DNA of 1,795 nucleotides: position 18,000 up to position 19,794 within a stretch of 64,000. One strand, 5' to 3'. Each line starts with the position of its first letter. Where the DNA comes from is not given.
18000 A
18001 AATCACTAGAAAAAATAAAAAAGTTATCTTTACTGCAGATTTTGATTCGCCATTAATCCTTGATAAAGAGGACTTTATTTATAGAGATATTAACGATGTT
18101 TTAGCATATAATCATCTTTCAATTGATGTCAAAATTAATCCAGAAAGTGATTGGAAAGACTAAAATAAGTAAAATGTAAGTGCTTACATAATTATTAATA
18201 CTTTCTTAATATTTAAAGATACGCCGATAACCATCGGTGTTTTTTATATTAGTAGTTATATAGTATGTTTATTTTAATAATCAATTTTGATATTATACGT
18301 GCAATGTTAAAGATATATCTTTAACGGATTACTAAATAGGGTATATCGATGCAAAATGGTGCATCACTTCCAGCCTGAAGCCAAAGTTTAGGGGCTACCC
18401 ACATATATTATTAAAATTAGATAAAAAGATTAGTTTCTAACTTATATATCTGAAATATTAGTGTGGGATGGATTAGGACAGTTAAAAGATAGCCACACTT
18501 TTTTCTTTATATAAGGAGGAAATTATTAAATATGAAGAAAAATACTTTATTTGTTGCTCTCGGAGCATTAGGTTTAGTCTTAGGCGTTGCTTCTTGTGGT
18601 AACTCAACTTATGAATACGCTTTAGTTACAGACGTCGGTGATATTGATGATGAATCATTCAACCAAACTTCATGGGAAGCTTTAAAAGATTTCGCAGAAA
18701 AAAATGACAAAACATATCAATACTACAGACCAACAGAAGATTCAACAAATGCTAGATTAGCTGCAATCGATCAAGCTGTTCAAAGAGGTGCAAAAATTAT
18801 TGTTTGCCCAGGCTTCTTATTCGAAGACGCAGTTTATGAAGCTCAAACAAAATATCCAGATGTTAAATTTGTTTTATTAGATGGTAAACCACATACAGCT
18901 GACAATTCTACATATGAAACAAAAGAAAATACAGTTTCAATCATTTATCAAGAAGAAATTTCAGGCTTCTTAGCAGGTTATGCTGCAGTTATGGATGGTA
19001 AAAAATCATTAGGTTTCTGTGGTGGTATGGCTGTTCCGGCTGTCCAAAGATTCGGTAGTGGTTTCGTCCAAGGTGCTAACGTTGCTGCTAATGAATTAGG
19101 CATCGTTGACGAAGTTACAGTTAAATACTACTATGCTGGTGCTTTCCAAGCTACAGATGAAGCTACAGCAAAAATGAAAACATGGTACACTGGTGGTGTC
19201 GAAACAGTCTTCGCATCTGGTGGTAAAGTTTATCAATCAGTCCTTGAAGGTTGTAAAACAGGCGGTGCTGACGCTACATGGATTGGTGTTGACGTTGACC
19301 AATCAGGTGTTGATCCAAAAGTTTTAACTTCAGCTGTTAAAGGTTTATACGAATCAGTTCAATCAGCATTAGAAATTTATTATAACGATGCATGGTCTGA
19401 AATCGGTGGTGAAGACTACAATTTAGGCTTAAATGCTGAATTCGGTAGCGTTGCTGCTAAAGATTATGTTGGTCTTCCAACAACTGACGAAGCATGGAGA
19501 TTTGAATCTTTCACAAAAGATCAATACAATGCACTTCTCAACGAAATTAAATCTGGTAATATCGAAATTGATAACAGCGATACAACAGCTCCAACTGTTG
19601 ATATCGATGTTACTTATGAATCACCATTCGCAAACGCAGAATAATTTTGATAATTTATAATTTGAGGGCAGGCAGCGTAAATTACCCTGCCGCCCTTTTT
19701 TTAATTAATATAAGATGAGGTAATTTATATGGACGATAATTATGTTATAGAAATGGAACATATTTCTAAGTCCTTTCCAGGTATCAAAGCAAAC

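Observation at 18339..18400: Purine-riboswitch-fold aptamer with a rewired ligand pocket: candidate new nucleoside-sensing variant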

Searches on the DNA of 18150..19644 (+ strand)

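Call 3: search_rna_families(source=window, start=18150, end=18560, threshold=evalue, max_evalue=10, show_alignments=6)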
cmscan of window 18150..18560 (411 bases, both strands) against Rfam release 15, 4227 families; matches with E-value up to 10: 9.
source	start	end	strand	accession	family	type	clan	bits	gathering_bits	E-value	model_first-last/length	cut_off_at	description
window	18306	18379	+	RF02297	TtnuCD21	Gene; snRNA; snoRNA; CD-box;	-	23.4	70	0.44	1-65/65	no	Tetrahymena snoRNA TtnuCD21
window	18415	18481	+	RF02896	S774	Gene; sRNA;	-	22.6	48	1.4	1-95/95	no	Staphylococcus sRNA 774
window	18305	18353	+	RF03133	S4-Fusobacteriales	Cis-reg; leader;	CL00119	17.7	48.8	1.9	1-60/60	no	S4-Fusobacteriales ribosomal protein leader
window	18210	18272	-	RF02053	STnc430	Gene; sRNA;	-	17.5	47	2.8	1-162/162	no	Enterobacterial sRNA STnc430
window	18440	18462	+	RF02245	mir-788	Gene; miRNA;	-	14.9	90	4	1-80/80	no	mir-788 microRNA precursor family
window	18215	18277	-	RF02901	AaHKsRNA41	Gene; sRNA;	-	14.6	97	0.53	1-187/187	no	Aggregatibacter sRNA 41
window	18420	18510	+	RF00558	L20_leader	Cis-reg; leader;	-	13.7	58.7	5.6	1-127/127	no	Ribosomal protein L20 leader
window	18420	18455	+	RF01561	DdR11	Gene; snRNA; snoRNA; CD-box;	-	12.7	65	8.2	40-76/76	no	Dictyostelium snoRNA DdR11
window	18492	18551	+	RF00026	U6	Gene; snRNA; splicing;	CL00009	10.9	44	7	1-105/105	no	U6 spliceosomal RNA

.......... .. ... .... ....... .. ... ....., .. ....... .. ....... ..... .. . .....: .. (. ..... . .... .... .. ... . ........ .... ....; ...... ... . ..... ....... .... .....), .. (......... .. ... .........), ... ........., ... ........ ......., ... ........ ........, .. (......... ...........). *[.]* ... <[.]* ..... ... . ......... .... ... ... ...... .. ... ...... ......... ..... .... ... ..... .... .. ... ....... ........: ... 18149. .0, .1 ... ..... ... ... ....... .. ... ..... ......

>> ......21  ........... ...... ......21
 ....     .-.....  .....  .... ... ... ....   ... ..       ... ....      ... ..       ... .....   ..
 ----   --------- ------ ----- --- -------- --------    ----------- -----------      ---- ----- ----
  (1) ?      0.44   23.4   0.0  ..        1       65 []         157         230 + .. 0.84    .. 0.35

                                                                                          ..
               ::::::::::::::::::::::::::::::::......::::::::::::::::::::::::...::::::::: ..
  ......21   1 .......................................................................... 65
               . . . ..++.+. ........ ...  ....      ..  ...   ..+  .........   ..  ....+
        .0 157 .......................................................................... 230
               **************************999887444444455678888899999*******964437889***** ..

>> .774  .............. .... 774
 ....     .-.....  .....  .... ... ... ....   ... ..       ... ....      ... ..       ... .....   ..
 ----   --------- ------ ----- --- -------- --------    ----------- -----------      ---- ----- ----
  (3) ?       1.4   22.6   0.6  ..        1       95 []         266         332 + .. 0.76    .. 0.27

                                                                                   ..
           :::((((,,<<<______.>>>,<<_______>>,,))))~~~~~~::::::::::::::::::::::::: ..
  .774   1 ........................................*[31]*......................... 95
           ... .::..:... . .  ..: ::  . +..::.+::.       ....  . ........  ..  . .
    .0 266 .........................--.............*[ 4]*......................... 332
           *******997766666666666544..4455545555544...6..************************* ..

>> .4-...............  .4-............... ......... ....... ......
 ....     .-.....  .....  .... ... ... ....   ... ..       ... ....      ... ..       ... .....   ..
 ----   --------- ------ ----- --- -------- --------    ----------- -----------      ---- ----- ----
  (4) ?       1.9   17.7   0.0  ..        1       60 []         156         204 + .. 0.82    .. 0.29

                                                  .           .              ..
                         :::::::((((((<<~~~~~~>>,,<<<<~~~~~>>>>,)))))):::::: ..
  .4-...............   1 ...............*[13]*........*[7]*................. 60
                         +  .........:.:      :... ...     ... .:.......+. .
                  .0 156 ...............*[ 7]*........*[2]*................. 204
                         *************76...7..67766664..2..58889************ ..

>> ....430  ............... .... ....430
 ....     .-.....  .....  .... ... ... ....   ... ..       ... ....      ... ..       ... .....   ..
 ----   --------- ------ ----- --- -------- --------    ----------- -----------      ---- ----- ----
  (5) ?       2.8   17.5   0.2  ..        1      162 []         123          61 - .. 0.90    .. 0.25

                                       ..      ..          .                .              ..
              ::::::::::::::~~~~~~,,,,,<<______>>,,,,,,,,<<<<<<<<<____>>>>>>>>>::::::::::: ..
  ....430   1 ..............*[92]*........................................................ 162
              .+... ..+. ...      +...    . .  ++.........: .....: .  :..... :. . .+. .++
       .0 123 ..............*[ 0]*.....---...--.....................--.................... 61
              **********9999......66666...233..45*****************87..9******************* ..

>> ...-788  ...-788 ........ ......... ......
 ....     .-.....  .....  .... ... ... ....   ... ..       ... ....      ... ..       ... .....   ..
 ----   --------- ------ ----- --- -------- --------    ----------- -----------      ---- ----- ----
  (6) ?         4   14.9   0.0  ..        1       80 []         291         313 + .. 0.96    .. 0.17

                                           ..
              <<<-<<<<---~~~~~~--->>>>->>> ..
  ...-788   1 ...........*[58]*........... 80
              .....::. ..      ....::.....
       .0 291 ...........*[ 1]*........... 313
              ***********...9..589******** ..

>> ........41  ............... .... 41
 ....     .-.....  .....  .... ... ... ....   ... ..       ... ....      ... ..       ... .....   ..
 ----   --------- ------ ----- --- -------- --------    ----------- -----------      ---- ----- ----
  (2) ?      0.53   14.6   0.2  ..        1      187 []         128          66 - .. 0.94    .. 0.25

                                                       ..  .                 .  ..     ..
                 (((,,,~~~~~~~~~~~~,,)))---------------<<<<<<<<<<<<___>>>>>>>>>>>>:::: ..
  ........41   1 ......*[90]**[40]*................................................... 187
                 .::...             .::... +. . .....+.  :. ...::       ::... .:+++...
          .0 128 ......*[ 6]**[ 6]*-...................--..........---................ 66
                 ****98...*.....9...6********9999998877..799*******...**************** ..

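Call 6: search_rna_families(source=window, start=18325, end=18415, threshold=evalue, max_evalue=10, show_alignments=6)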
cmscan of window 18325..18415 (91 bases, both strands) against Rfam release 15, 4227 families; matches with E-value up to 10: 1.
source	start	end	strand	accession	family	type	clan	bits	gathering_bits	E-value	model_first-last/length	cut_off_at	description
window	18326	18372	-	RF00274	SNORD57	Gene; snRNA; snoRNA; CD-box;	CL00058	12.6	47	3.2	1-72/72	no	Small nucleolar RNA SNORD57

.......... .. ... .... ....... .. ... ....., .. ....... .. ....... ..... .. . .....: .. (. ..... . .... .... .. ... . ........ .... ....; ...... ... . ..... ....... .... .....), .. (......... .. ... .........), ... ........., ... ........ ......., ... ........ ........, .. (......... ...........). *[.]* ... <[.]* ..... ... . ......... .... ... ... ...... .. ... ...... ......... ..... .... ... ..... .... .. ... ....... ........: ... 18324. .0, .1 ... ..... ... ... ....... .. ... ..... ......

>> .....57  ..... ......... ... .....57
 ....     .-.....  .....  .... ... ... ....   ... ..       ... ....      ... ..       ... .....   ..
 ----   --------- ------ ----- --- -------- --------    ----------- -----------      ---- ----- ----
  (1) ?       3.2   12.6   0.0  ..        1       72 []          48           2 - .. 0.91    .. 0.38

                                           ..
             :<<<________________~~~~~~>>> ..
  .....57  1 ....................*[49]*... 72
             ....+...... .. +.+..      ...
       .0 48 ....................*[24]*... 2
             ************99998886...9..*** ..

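Call 38: search_rna_families(sources=[L001, L004, L007, L010, L013, L014, L015], threshold=gathering, show_alignments=3)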
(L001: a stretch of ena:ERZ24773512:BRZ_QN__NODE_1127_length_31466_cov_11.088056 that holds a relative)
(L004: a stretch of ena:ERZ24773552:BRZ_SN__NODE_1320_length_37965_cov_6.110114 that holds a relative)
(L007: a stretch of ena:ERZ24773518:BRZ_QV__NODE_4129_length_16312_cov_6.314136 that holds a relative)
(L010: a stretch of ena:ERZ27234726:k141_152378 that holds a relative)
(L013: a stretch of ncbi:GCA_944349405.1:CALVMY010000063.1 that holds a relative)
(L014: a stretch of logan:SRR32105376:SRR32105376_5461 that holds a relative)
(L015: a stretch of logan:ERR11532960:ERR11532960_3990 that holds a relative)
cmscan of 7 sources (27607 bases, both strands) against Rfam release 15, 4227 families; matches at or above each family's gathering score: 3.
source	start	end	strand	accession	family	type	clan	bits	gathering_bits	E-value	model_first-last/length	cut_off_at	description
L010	1382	1479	+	RF00167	Purine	Cis-reg; riboswitch;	CL00123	53.4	37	1.2e-06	1-102/102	no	Purine riboswitch aptamer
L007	1325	1425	+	RF00167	Purine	Cis-reg; riboswitch;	CL00123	51.9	37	2.8e-06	1-102/102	no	Purine riboswitch aptamer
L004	1324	1422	+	RF00167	Purine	Cis-reg; riboswitch;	CL00123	50.7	37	5.5e-06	1-102/102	no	Purine riboswitch aptamer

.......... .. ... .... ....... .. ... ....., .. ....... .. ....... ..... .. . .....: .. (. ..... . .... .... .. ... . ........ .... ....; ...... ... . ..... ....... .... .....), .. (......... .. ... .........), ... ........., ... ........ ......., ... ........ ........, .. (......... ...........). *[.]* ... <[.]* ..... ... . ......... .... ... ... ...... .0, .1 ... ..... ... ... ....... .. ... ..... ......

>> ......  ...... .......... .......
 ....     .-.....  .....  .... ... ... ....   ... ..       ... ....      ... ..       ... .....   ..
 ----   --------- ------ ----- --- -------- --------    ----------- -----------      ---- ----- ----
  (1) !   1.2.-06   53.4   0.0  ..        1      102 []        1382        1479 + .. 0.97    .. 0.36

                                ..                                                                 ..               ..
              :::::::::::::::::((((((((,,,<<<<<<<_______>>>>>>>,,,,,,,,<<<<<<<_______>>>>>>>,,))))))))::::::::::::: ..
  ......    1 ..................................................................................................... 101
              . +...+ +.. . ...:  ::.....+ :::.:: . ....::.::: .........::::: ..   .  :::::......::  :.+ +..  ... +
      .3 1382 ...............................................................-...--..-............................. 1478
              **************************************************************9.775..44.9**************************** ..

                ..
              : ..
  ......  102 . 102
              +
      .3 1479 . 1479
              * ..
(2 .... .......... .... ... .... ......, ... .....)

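Call 57: build_rna_model(alignment_id=A1, structure=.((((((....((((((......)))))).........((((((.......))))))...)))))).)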
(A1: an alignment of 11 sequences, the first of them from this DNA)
Model R1 built from alignment A1 (11 sequences, 67 columns); structure: as given.
model positions 66; base pairs 18; branch points 1; effective number of sequences 1.68; information 0.85 bits per position. Calibrated on 0.2 Mb of random sequence (short: E-values are rough).
structure used (alignment columns):
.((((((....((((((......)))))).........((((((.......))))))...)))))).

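Call 58: search_with_rna_model(model_id=R1, sources=[window, L001, L003, L004, L005, L007, L008, L010, L011, L012, L013, L014, L015, L019, L020, L022, L023, L024, L025, L026, L027, L028, L029, L030, L031, L032, L033], max_evalue=10, show_alignments=0)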
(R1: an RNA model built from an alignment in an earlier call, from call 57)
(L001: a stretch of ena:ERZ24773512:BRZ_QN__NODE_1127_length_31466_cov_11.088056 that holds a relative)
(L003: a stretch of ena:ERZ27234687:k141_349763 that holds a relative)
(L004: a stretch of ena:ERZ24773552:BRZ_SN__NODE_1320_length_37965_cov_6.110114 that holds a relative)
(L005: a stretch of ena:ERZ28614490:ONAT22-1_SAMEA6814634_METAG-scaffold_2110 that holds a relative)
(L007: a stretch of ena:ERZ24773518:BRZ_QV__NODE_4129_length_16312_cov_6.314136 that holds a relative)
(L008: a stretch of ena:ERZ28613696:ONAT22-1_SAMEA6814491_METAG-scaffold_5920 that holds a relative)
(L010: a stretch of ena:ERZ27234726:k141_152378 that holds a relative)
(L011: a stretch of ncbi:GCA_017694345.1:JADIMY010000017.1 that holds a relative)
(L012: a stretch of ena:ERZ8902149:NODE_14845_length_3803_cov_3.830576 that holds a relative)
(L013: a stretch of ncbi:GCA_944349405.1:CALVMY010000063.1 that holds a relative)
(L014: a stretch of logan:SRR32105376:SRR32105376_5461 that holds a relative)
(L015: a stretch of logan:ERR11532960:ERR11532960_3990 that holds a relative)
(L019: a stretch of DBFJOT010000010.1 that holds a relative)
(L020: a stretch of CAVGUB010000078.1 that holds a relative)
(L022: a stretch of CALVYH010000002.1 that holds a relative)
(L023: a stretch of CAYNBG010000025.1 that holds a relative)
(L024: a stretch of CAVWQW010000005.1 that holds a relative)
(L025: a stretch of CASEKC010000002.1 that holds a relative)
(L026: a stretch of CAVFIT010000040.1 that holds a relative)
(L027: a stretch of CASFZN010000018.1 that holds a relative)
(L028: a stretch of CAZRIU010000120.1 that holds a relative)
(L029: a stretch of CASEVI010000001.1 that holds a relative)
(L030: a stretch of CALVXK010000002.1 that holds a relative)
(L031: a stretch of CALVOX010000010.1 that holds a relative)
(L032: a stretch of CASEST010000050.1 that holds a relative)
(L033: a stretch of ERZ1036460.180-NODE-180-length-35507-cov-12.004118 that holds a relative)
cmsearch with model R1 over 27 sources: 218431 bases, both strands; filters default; matches with E-value up to 10: 22.
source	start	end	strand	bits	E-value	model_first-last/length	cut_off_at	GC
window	18337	18402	+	95.8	1.3e-27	1-66/66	no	0.48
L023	5961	6026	+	95.8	1.4e-27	1-66/66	no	0.44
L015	1315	1380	+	95.7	1.5e-27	1-66/66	no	0.5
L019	2349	2414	-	94.7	3.2e-27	1-66/66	no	0.47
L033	6929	6994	+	94.7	3.2e-27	1-66/66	no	0.47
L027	1163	1228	-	94.2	4.6e-27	1-66/66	no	0.52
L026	3192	3257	-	93.5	7.4e-27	1-66/66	no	0.44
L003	376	441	+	92.8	1.2e-26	1-66/66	no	0.53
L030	3136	3201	-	92.8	1.2e-26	1-66/66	no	0.53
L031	510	575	-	92.8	1.2e-26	1-66/66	no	0.53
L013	1323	1389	+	92.4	1.7e-26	1-66/66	no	0.46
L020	192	258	-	92.2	1.9e-26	1-66/66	no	0.48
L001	1327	1392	+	92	2.3e-26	1-66/66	no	0.55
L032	6949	7015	+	90.4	7.2e-26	1-66/66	no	0.49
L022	7925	7991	+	89.7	1.2e-25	1-66/66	no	0.51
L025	2373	2439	-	89.7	1.2e-25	1-66/66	no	0.51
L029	3419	3485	+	89.7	1.2e-25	1-66/66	no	0.51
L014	1306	1371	+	87.8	5.2e-25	1-66/66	no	0.47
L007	1343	1410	+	25.2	7e-05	1-66/66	no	0.35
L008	1148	1215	+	25.2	7e-05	1-66/66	no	0.35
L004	1342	1407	+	21.3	0.0012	1-66/66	no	0.38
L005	1342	1407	+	19.9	0.0036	1-66/66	no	0.39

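Call 63: search_rna_families(sources=[L034, L036, L038, L040, L041], threshold=gathering)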
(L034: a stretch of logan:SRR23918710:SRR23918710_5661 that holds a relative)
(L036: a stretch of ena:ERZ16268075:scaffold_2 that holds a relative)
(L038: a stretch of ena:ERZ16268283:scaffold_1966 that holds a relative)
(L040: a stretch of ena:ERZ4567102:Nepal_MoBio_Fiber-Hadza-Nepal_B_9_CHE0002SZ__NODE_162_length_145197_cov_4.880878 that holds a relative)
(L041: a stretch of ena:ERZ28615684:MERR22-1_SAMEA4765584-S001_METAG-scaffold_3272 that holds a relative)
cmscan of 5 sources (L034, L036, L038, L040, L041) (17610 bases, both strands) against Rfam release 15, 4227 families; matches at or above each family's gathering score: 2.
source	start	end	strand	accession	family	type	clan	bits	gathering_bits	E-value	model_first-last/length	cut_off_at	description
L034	1024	1122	+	RF00167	Purine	Cis-reg; riboswitch;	CL00123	50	37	5.2e-06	1-102/102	no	Purine riboswitch aptamer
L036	1027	1125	+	RF00167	Purine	Cis-reg; riboswitch;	CL00123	41.6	37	0.00054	1-102/102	no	Purine riboswitch aptamer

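Call 64: search_with_rna_model(model_id=R1, sources=[L034, L035, L036, L037, L038, L039, L040, L041], max_evalue=10)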
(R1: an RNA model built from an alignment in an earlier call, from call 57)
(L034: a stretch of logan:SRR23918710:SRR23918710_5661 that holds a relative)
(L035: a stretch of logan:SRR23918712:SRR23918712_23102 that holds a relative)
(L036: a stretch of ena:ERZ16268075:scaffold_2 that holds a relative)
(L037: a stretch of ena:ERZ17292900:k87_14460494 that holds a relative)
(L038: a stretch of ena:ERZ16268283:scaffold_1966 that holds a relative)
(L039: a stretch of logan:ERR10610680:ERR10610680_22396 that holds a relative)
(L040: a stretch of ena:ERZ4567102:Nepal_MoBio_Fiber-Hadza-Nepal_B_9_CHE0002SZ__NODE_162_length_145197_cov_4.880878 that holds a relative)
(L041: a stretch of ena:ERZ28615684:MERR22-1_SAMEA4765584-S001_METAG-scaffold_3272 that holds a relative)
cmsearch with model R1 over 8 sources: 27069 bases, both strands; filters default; matches with E-value up to 10: 3.
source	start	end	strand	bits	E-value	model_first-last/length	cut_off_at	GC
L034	1042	1107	+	21.3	0.00015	1-66/66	no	0.38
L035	1042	1107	+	21.3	0.00015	1-66/66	no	0.38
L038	1052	1115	+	15.8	0.0093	1-66/66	no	0.34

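Call 77: search_with_rna_model(model_id=R1, sources=[L042, L043, L044, L045, L046, L047, L048, L049], max_evalue=10)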
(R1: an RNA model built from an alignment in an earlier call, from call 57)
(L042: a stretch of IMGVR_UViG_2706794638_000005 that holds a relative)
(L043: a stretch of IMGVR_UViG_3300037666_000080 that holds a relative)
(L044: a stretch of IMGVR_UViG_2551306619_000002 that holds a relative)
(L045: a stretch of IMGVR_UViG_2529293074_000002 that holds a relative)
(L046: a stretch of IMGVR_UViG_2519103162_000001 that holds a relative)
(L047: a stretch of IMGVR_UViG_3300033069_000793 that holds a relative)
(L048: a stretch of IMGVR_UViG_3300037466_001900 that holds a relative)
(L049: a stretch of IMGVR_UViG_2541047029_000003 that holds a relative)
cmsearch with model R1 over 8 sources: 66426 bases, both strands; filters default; matches with E-value up to 10: 0.
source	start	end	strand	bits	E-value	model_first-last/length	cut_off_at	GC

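Call 89: search_rna_families(source=L013, start=1310, end=1400, threshold=evalue, max_evalue=10, show_alignments=3)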
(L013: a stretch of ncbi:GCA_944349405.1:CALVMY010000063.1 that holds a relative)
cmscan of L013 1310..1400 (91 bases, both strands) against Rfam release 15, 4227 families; matches with E-value up to 10: 0.
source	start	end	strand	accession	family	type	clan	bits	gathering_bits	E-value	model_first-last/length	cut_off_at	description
